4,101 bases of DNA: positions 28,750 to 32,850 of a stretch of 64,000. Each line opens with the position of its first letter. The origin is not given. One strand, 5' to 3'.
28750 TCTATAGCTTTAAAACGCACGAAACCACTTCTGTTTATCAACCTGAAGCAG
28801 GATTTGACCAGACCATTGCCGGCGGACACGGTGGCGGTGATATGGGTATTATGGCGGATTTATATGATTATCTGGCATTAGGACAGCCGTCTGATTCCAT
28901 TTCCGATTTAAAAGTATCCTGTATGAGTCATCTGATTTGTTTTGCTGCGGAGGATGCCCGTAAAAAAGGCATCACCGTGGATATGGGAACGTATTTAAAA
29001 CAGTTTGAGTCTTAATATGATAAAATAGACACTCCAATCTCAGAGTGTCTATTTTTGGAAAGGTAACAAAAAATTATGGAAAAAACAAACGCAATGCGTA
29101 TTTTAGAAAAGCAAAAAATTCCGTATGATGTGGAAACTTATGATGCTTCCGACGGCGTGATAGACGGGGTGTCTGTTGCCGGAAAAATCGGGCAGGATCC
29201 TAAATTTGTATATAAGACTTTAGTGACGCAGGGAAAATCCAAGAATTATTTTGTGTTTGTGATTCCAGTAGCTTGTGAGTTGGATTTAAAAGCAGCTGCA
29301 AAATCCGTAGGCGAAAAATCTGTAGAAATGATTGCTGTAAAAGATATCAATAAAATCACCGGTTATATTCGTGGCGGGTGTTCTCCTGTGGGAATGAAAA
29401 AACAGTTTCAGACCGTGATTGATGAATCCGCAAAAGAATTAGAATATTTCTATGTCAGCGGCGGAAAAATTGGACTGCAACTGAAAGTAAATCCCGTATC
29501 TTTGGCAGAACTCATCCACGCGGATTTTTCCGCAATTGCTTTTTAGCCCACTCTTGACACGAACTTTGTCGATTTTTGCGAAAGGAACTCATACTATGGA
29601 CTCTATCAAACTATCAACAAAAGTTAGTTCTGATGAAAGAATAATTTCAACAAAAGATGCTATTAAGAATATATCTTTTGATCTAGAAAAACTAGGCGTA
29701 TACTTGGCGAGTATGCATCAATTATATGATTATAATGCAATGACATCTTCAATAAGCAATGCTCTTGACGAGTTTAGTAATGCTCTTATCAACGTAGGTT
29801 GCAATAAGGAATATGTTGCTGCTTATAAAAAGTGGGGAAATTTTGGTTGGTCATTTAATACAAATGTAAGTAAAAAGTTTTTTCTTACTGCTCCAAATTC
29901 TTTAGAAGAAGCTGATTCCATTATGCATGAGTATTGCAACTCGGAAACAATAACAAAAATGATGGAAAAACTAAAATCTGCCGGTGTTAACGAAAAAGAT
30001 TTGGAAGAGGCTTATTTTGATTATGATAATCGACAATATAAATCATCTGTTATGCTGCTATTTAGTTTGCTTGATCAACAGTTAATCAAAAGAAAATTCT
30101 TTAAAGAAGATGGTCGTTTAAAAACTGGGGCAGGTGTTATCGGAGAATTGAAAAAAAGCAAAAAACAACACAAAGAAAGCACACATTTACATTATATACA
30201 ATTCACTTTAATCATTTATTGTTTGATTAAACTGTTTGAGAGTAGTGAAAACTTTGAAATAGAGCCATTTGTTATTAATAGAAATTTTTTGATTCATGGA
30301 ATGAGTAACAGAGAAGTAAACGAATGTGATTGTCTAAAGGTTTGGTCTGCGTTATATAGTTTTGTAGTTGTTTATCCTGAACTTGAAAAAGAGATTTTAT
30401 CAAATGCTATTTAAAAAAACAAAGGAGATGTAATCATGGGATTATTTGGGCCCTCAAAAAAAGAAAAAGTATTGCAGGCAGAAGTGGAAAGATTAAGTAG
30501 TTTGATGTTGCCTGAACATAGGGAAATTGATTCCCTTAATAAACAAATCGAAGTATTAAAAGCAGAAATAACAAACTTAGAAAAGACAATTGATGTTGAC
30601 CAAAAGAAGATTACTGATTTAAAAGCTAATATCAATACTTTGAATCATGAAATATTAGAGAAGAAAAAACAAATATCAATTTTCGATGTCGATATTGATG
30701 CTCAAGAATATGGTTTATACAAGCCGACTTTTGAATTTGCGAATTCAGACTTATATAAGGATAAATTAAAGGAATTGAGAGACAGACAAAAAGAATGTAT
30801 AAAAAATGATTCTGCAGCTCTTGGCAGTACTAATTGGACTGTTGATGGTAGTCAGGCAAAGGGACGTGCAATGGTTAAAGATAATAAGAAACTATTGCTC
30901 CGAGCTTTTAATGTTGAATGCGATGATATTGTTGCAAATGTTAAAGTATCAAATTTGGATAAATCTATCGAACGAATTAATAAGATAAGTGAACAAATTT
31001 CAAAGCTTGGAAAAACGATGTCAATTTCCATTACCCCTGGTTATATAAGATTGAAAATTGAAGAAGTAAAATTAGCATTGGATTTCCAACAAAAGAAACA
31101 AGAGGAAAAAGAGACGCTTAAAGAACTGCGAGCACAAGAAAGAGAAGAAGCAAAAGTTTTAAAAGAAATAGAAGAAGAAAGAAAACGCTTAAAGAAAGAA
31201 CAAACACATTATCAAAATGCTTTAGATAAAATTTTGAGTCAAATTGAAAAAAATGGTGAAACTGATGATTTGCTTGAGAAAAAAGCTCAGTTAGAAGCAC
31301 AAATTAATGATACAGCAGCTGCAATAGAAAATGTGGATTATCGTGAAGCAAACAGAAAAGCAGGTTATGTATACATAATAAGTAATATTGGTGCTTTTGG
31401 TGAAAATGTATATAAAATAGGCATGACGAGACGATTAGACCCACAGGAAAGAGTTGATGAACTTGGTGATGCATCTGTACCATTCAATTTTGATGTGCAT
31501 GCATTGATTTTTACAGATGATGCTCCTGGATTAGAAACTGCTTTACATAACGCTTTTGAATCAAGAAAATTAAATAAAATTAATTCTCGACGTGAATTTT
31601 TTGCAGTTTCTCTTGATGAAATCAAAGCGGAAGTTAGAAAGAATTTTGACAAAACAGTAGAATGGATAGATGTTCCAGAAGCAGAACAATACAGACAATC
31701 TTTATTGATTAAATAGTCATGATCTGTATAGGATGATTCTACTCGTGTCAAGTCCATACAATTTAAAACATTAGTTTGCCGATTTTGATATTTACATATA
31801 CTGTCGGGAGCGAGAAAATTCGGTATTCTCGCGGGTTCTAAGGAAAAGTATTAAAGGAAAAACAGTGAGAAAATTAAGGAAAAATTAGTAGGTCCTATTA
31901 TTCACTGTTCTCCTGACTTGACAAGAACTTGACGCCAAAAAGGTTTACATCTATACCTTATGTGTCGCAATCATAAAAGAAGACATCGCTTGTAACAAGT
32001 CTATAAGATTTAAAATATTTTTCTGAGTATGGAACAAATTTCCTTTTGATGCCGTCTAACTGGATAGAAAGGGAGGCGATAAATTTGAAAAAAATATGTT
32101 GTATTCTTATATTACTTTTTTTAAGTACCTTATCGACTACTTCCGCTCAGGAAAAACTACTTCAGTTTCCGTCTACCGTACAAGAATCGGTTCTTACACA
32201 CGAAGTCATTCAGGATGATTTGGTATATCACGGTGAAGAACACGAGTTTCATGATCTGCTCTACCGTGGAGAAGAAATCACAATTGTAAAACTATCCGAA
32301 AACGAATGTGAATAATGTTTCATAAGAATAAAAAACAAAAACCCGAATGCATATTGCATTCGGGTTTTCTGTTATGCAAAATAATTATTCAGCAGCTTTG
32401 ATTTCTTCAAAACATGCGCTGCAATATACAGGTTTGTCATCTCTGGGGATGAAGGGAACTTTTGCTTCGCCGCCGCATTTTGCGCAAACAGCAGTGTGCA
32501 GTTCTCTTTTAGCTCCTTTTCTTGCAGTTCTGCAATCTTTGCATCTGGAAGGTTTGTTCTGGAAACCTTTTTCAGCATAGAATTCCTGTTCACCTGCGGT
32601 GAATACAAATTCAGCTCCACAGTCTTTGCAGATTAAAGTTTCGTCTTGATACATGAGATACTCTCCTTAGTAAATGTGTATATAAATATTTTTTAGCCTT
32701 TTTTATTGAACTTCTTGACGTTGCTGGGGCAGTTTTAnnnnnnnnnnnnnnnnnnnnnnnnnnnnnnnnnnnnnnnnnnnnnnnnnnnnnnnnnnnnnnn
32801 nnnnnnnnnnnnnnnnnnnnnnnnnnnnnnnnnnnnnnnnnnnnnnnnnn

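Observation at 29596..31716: Two-gene operon pairing a HEPN-like protein with a soluble DUF4041/T5orf172 nuclease: candidate undescribed anti-phage system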

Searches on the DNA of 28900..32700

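Call 58: search_rna_families(source=window, start=28900, end=32700, threshold=evalue, max_evalue=1)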
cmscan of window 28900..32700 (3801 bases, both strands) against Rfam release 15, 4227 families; matches with E-value up to 1: 1.
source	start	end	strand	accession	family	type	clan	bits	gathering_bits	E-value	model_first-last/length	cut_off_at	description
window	32322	32372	-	RF02433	SpF36_sRNA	Gene; sRNA;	-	32.9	48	0.033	1-51/51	no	Streptococcus sRNA SpF36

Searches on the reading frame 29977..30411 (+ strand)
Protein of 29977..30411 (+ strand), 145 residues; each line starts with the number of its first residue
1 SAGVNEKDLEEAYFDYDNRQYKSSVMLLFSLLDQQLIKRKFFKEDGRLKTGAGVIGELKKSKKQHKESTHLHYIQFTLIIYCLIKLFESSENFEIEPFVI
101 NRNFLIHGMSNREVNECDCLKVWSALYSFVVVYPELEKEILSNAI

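Call 64: predict_structure(alignment_id=A5)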
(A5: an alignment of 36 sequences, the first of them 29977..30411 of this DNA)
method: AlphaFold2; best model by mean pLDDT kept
length: 145 residues; sequences in the alignment: 36
mean_pLDDT: 92.4   pTM: 0.86
mean pLDDT of the five models: 92.4, 89.5, 86.8, 86.5, 85.9
residues with pLDDT >= 90: 109; 70-90: 29; 50-70: 7; < 50: 0
segments of 3 or more residues with pLDDT < 50: none
pLDDT, mean of each block of 10 residues (from residue 1): 94 99 98 95 90 89 72 92 95 94 97 98 98 92 74
secondary structure, 60 per line:
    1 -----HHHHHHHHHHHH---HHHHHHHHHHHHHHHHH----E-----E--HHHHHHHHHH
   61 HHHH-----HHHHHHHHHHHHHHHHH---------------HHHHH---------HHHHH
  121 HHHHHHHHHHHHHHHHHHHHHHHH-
elements in order: H6-17 H21-37 H51-64 H70-86 H102-106 H116-144
